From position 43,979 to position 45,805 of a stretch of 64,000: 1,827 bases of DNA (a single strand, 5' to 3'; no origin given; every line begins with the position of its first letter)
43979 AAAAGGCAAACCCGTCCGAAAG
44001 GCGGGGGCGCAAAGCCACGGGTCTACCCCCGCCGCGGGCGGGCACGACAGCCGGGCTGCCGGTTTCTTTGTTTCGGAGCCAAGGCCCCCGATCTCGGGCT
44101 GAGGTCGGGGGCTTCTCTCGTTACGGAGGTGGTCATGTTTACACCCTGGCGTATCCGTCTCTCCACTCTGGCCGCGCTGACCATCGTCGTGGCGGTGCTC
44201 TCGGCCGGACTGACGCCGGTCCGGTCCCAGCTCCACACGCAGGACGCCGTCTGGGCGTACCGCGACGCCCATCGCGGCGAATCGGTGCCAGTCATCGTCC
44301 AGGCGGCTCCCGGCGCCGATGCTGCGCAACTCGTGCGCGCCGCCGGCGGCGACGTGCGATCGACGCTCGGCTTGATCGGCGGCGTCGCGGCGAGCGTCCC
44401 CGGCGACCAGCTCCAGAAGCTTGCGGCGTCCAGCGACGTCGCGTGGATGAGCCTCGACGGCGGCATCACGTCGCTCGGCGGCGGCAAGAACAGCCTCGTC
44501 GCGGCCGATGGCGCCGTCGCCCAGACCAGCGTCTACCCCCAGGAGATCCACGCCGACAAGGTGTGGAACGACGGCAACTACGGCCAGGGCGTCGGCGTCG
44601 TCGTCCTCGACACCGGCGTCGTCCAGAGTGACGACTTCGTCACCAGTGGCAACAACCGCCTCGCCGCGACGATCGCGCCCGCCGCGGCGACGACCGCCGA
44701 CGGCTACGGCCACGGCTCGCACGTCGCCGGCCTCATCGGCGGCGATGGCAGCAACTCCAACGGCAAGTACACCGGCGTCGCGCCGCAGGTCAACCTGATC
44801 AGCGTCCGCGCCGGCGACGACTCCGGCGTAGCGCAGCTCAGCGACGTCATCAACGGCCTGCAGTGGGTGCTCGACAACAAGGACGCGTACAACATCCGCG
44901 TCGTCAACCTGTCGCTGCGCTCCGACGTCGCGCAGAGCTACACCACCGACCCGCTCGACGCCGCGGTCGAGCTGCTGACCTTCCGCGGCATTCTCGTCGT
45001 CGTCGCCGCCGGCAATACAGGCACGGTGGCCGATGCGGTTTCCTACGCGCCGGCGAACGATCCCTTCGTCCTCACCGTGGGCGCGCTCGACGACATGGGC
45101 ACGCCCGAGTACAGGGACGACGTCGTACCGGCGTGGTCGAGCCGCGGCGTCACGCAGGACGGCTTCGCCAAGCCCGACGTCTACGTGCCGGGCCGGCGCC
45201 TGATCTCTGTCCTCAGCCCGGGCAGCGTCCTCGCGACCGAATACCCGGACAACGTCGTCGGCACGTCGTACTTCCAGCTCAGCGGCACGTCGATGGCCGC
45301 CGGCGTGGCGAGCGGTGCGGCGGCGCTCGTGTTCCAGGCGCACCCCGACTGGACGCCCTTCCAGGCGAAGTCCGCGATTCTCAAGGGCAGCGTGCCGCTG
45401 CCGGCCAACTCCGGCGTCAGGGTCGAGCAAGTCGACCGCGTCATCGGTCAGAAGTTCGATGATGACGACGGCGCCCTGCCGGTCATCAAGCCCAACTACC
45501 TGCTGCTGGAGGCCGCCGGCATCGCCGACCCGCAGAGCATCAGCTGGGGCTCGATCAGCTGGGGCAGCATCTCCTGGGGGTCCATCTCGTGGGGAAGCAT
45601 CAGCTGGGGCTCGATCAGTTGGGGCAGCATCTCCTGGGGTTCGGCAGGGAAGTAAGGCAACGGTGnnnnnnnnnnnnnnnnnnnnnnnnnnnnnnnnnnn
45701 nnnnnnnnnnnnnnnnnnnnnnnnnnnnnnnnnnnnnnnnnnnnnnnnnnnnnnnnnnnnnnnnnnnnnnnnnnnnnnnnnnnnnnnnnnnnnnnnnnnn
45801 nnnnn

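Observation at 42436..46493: c-di-GMP module: HD-GYP phosphodiesterase divergent from a GEMM riboswitch-controlled secreted protease and a free-standing copy of the HD-GYP sensor domain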

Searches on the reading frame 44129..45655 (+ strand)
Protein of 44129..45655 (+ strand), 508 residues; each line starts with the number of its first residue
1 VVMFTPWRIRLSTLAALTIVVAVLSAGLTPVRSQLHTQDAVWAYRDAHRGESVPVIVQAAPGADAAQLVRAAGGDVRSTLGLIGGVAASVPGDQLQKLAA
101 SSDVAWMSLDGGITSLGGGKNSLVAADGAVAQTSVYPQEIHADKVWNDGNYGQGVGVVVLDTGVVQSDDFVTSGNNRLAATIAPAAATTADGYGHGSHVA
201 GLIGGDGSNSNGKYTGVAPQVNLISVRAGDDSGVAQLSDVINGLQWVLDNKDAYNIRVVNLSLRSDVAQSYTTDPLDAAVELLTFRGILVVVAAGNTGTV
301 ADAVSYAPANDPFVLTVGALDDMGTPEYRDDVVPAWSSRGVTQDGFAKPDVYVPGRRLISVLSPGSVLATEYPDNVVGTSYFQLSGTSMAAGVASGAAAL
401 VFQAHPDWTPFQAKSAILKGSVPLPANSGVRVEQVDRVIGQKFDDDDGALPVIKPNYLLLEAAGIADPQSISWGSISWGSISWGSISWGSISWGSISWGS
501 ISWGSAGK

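Call 4: search_protein_families(library=pfam, proteins=[window:44129-45655:+], max_evalue=0.01)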
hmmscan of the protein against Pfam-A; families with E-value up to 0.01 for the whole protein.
window:44129-45655:+ (508 aa): 1 family
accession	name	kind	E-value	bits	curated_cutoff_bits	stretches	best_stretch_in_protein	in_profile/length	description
PF00082.27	Peptidase_S8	-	2.9e-41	142.1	21.8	1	152-421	1-273/288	Subtilase family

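Call 6: search_protein_families(library=ncbifam, proteins=[window:44129-45655:+], max_evalue=0.01)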
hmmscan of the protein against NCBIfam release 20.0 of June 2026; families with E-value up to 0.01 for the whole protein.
window:44129-45655:+ (508 aa): 8 families
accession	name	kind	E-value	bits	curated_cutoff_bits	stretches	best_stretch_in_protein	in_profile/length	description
TIGR03921.1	T7SS_mycosin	equivalog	3.1e-34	118.6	278.75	1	141-418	2-260/353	type VII secretion-associated serine protease mycosin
NF040809.1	germ_prot_CspBA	exception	3.5e-11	41.5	1250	2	187-301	716-828/1099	bifunctional germination protease/germinant receptor pseudoprotease CspBA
TIGR03895.1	protease_PatA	subfamily_domain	1.6e-09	37.1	421.05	1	195-327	1-126/606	PatA/PatG family cyanobactin maturation protease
NF033595.1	denti_PrtP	equivalog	3e-09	36.1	300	1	259-417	342-474/606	dentilisin complex serine proteinase subunit PrtP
NF049966.1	QH_SP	equivalog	3.2e-08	33.2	165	1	157-300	2-128/219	subtilisin-like serine protease QhpE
NF042956.1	IteS_antiphage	equivalog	1.6e-07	30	900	1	157-414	259-521/747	S8 family anti-phage peptidase IteS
NF040553.1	SGO_0316_fam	subfamily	1.4e-06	26.3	1400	1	335-408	655-714/1486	SGO_0316/SGO_0317 family LPXTG-anchored serine peptidase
NF040808.2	CspC_non_triad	exception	0.0001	20.9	675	1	188-299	162-279/556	bile acid germinant receptor pseudoprotease CspC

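Call 40: search_solved_structures(query=window:44135-45655:+, max_evalue=1e-10)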
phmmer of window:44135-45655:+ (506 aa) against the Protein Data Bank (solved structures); distinct sequences matched with E-value up to 1e-10: 85 (the best 60 are shown).
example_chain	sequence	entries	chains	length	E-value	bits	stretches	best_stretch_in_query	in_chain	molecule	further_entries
3afg_A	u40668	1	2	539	2e-44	155.7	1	137-417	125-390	Subtilisin-like serine protease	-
9ues_B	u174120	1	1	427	1.3e-43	153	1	137-417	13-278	Subtilisin-like serine protease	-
1gci_A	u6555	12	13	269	7.3e-24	87.8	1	138-320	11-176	SUBTILISIN | Subtilisin Savinase | SAVINASE (TM)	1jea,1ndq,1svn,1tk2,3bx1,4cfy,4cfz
1ah2_A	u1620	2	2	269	8e-24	87.7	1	138-320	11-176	SERINE PROTEASE PB92 | SUBTILISIN SAVINASE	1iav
1c9m_A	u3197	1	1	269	1.1e-23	87.3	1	138-320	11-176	SERINE PROTEASE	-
1st3_A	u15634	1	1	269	1.2e-23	87.1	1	138-320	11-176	SUBTILISIN BL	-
1mpt_A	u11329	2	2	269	2e-23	86.4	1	138-320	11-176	M-PROTEASE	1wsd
5arb_A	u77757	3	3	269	2.4e-23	86.1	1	138-320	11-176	SUBTILISIN SAVINASE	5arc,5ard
1c9j_A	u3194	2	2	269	4.5e-23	85.2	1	138-320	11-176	SERINE PROTEASE | Subtilisin Savinase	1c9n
1ndu_A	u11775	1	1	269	4.7e-23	85.1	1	138-320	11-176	Subtilisin Savinase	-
1q5p_A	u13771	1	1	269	5.9e-23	84.8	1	138-320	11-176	Serine protease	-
1a2q_A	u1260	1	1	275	1.5e-21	80.2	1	136-416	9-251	SUBTILISIN BPN'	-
1aqn_A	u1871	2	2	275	1.5e-21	80.2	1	136-321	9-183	SUBTILISIN 8324 | SUBTILISIN BPN'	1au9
1ak9_A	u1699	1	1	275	2.3e-21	79.6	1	136-416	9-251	SUBTILISIN 8321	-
1sbi_A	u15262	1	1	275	2.4e-21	79.5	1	136-416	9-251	SUBTILISIN 8397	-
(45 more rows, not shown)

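Call 76: find_homologous_proteins(query=window:44135-45655:+, max_evalue=1e-20)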
Query window:44135-45655:+ (506 aa): 2325 proteins with E <= 1e-20 among 8000 candidates; the best 120 are listed.
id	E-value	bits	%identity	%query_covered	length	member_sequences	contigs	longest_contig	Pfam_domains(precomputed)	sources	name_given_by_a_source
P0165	0.0e+0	1094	100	100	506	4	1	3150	PF00082.28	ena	-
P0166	4.8e-266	902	81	100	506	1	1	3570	PF00082.28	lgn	-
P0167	1.0e-205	703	91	71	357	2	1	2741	PF00082.28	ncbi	ncbi:MAG: peptidase S8, partial [Dehalococcoidia bacterium]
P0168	2.3e-204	698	67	100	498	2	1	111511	PF00082.28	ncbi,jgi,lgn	jgi:serine protease AprX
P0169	7.2e-199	680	65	99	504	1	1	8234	PF00082.28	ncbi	-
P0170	7.3e-199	680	64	99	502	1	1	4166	PF00082.28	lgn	-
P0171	4.7e-193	661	64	98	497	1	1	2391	PF00082.28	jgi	jgi:serine protease AprX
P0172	6.2e-191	654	66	94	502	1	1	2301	PF00082.28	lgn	-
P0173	2.9e-189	648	64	95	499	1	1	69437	PF00082.28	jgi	jgi:serine protease AprX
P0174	1.0e-188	647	63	99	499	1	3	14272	PF00082.28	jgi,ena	jgi:serine protease AprX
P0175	2.0e-188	646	60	99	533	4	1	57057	PF00082.28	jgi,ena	-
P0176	5.8e-188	644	65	95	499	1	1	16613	PF00082.28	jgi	jgi:serine protease AprX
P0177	1.3e-187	643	61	99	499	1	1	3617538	PF00082.28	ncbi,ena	-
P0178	4.0e-187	641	63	97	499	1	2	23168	PF00082.28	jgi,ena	jgi:serine protease AprX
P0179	1.0e-186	640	63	94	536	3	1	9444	PF00082.28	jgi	jgi:serine protease AprX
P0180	1.5e-186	639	63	96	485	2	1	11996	PF00082.28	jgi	jgi:serine protease AprX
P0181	5.0e-184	631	63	88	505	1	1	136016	PF00082.28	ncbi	-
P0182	7.3e-184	631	61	99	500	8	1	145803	PF00082.28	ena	-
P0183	2.9e-183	629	63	98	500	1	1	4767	PF00082.28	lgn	-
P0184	2.9e-183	629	67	89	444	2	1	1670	PF00082.28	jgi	jgi:serine protease AprX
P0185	3.9e-183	628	64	98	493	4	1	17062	PF00082.28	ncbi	ncbi:MAG: S8 family serine peptidase [Dehalococcoidia bacterium]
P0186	3.5e-182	625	61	99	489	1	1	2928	PF00082.28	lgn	-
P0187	3.7e-182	625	63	93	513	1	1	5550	PF00082.28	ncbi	-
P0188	2.2e-181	622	62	99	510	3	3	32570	PF00082.28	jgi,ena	jgi:serine protease AprX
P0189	5.9e-181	621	64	92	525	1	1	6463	PF00082.28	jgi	jgi:serine protease AprX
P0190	7.1e-179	614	61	98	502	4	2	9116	PF00082.28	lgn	-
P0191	4.0e-177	608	58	92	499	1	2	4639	PF00082.28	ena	-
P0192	2.5e-176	606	62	97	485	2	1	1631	PF00082.28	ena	-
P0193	3.7e-176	605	60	98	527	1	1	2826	PF00082.28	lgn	-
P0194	5.1e-175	601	55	99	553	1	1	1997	PF00082.28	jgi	jgi:serine protease AprX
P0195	5.2e-175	601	59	93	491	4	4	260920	PF00082.28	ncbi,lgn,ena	-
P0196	2.8e-173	596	60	99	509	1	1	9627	PF00082.28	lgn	-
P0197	6.0e-173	595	59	96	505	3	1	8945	PF00082.28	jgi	jgi:serine protease AprX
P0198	6.7e-172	591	60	92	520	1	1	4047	PF00082.28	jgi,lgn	jgi:serine protease AprX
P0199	2.1e-170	586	59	98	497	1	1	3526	PF00082.28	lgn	-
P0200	4.7e-169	582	59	93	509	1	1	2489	PF00082.28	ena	-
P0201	5.2e-169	582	60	92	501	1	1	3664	PF00082.28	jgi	jgi:serine protease AprX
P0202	7.2e-169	581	58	98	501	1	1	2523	PF00082.28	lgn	-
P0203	1.4e-168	580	58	93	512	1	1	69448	PF00082.28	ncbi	-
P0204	1.9e-167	576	58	98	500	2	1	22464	PF00082.28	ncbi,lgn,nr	ncbi:MAG: hypothetical protein EPO22_12255 [Dehalococcoidia bacterium]|nr:MAG: hypothetical protein 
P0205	1.9e-167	576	59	98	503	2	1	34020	PF00082.28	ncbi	-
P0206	2.7e-167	576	60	91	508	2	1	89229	PF00082.28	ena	-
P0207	1.2e-166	574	61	91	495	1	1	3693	PF00082.28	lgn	-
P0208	1.7e-165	570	59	92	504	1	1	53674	PF00082.28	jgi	jgi:serine protease AprX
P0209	7.4e-164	565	60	90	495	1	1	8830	PF00082.28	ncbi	-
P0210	8.7e-163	561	61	89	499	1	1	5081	PF00082.28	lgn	-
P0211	1.8e-162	560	60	91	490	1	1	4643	PF00082.28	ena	-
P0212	9.2e-140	485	50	97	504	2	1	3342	PF00082.28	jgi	jgi:serine protease AprX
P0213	1.9e-138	481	62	76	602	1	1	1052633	PF00082.28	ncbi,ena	-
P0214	4.0e-131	457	50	97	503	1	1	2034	PF00082.28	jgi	-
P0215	3.3e-126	440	59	74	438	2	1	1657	PF00082.28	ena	-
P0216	1.9e-124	435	45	93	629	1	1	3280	PF00082.28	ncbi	-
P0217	1.8e-121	425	69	57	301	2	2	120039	PF00082.28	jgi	-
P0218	2.8e-120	421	53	46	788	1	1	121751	PF00082.28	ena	-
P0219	3.0e-120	421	48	93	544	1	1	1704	PF00082.28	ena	-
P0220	3.8e-120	420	44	98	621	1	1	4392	PF00082.28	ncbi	-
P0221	1.4e-119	418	43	92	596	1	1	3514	PF00082.28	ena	-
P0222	4.0e-119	417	45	95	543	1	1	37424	PF00082.28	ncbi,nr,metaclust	ncbi:MAG: hypothetical protein A2148_01790 [Chloroflexi bacterium RBG_16_68_14]|nr:MAG: hypothetical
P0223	1.4e-118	415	72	52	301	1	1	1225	PF00082.28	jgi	-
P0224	4.2e-118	414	43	98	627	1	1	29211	PF00082.28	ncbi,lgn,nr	ncbi:MAG: S8 family peptidase [Chloroflexi bacterium]|nr:S8 family peptidase [Chloroflexota bacteriu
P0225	5.9e-118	413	43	98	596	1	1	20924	PF00082.28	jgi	jgi:serine protease AprX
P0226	6.7e-117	410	46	98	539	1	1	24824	PF00082.28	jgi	jgi:serine protease AprX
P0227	1.2e-116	409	46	99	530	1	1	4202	PF00082.28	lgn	-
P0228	1.6e-116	408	42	92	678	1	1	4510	PF00082.28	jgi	jgi:serine protease AprX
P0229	2.0e-116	408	44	98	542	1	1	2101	PF00082.28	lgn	-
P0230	3.2e-116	407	45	94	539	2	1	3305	PF00082.28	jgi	-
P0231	3.0e-114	401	44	99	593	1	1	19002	PF00082.28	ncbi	-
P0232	6.0e-113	397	46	93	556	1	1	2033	PF00082.28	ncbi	-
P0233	6.1e-113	397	45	93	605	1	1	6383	PF00082.28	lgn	-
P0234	1.8e-112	395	44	92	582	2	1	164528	PF00082.28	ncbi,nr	ncbi:MAG: S8 family peptidase [Dehalococcoidia bacterium]|nr:S8 family peptidase [Dehalococcoidia ba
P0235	4.1e-112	394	44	93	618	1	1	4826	PF00082.28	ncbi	-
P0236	2.8e-111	391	47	90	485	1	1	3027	PF00082.28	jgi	jgi:serine protease AprX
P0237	2.9e-111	391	40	93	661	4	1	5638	PF00082.28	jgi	jgi:serine protease AprX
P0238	8.0e-111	390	68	53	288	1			PF00082.28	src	-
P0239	5.9e-110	387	43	97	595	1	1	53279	PF00082.28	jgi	-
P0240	6.1e-110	387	43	96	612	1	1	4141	PF00082.28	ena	-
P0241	7.5e-110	386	42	98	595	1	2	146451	PF00082.28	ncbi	-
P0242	1.0e-109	386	45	92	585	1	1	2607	PF00082.28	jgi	jgi:serine protease AprX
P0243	1.4e-109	386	44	93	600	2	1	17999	PF00082.28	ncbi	-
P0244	1.9e-109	385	44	98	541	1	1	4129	PF00082.28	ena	-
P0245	2.1e-109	385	41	98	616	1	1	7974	PF00082.28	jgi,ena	jgi:serine protease AprX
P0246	2.5e-109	385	44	94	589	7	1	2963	PF00082.28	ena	-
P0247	3.1e-109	384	48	82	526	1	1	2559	PF00082.28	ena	-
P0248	5.6e-109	384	42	92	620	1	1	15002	PF00082.28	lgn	-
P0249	1.3e-108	382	42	92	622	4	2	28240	PF00082.28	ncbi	-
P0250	3.7e-108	381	44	91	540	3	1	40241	PF00082.28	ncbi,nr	ncbi:MAG: S8 family peptidase [Chloroflexi bacterium]|nr:S8 family peptidase [Chloroflexota bacteriu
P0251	7.4e-108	380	41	94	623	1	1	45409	PF00082.28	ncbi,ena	-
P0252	9.6e-108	379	44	93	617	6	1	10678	PF00082.28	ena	-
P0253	1.9e-107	378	45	92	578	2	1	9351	PF00082.28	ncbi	-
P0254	8.7e-107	376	41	96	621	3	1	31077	PF00082.28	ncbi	-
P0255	9.0e-107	376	43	98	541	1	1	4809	PF00082.28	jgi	-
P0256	1.7e-106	375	43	92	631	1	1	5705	PF00082.28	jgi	jgi:serine protease AprX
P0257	3.3e-106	374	44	91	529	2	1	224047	PF00082.28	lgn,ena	-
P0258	3.6e-106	374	46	90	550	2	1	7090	PF00082.28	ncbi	-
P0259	1.9e-105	372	44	93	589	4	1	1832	PF00082.28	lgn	-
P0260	3.0e-105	371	43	94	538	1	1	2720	PF00082.28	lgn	-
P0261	7.0e-105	370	41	98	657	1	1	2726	PF00082.28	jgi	jgi:serine protease AprX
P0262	1.1e-104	369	43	96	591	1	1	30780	PF00082.28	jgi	jgi:serine protease AprX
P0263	1.9e-104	369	41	92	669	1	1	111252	PF00082.28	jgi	jgi:serine protease AprX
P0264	2.3e-104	368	42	98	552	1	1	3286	PF00082.28,PF01469.25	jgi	jgi:serine protease AprX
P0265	3.6e-104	368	44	98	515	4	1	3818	PF00082.28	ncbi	-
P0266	1.2e-103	366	43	93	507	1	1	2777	PF00082.28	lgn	-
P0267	1.4e-103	366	41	98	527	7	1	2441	PF00082.28,PF01469.25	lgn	-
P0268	3.7e-103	364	40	98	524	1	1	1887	PF00082.28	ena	-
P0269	7.1e-103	363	41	97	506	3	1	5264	PF00082.28,PF01469.25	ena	-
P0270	1.4e-102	362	44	90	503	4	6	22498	PF00082.28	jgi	jgi:serine protease AprX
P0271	3.4e-102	361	41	97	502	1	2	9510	PF00082.28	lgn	-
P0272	3.9e-102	361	42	92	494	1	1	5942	PF00082.28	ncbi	-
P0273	4.3e-102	361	46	92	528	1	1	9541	PF00082.28,PF01469.25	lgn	-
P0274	8.6e-102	360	42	93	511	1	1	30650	PF00082.28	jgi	jgi:serine protease AprX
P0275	9.1e-102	360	48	73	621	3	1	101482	PF00082.28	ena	-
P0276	9.5e-102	360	44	91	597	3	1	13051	PF00082.28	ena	-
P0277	9.6e-102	360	44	89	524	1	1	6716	PF00082.28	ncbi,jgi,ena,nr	ncbi:MAG TPA: S8 family peptidase [Anaerolineae bacterium]|nr:S8 family peptidase [Anaerolineae bact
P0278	9.7e-102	360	41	98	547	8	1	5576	PF00082.28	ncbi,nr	ncbi:MAG: S8 family peptidase, partial [Chloroflexi bacterium]|nr:S8 family peptidase [Chloroflexota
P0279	1.2e-101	359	43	98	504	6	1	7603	PF00082.28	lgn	-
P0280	1.3e-101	359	42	92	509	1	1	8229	PF00082.28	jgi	jgi:serine protease AprX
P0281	1.6e-101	359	44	90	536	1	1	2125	PF00082.28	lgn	-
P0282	2.1e-101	359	47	72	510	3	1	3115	PF00082.28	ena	-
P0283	4.1e-101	358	47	92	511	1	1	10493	PF00082.28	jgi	jgi:serine protease AprX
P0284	4.1e-101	358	39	97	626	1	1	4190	PF00082.28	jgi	jgi:serine protease AprX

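Call 85: predict_structure(alignment_id=A5)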
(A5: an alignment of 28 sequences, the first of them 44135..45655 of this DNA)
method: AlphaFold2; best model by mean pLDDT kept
length: 506 residues; sequences in the alignment: 28
mean_pLDDT: 77.9   pTM: 0.79
mean pLDDT of the five models: 77.9, 73.4, 71.2, 67.1, 54.4
residues with pLDDT >= 90: 206; 70-90: 166; 50-70: 52; < 50: 82
segments of 3 or more residues with pLDDT < 50: 25-31, 116-118, 120-128, 294-301, 444-450, 460-463, 465-506
pLDDT, mean of each block of 10 residues (from residue 1): 67 79 48 74 91 88 93 89 91 91 86 59 43 91 94 95 91 89 76 95 93 96 91 88 93 95 67 79 89 54 64 90 90 72 76 92 89 90 91 98 90 92 89 91 52 53 46 32 26 26 26
secondary structure, 60 per line:
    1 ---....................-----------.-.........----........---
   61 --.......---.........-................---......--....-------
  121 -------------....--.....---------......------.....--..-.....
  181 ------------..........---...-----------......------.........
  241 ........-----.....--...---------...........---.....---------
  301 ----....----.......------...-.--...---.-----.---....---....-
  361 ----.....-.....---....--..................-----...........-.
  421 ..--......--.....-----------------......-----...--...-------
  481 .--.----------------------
elements in order: H4-23 H37-45 E50-57 H63-69 E73-78 E83-89 H90-98 E102-107 E110-113 H134-137 H140-144 E154-159 E176-180 H193-202 E220-225 E232-234 H235-248 E254-258 E261-263 H273-283 E287-291 H305-308 E313-319 E349-352 E356-359 H365-369 E379-382 H385-402 H408-418 E420-422 E425-430 H433-437 H455-460
